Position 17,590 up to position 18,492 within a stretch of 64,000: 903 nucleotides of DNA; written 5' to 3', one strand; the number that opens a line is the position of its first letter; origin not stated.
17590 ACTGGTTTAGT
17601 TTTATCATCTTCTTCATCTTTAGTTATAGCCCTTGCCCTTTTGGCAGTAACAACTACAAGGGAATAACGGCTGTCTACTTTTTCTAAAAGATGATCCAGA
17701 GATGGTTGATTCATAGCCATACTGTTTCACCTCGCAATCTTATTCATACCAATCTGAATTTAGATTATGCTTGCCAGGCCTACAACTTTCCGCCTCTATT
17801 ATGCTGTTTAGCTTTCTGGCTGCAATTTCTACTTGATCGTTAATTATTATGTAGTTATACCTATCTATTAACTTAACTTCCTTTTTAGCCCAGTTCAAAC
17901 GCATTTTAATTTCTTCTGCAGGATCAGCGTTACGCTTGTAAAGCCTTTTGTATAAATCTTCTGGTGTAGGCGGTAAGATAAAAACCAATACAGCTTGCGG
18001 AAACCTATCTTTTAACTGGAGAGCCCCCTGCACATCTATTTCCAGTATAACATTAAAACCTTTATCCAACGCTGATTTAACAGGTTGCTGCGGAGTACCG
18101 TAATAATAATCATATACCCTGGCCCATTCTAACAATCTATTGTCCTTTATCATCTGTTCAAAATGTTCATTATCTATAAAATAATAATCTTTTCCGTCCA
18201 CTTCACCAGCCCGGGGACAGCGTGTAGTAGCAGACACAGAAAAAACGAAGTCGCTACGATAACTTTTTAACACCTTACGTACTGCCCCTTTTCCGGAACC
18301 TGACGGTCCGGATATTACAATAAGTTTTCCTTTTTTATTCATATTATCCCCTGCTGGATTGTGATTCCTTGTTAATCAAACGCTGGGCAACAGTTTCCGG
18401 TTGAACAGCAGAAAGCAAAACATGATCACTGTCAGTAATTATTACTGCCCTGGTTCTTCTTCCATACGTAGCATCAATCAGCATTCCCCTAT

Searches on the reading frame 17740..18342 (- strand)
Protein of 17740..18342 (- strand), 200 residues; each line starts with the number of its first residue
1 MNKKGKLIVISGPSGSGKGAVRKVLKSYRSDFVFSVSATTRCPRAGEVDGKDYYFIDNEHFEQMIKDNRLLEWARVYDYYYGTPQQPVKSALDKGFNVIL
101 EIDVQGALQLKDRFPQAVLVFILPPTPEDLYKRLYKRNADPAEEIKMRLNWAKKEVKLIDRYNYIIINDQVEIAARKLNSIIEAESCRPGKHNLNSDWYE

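Call 80: search_protein_families(library=pfam, proteins=[window:17740-18342:-])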
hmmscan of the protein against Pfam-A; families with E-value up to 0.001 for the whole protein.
window:17740-18342:- (200 aa): 2 families
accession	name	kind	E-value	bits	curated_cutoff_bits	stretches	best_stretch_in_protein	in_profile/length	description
PF00625.27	Guanylate_kin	-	5.2e-48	163.6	25.2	1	5-185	2-182/182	Guanylate kinase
PF13238.12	AAA_18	-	0.00041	21.2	29.4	1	8-142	1-116/128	AAA domain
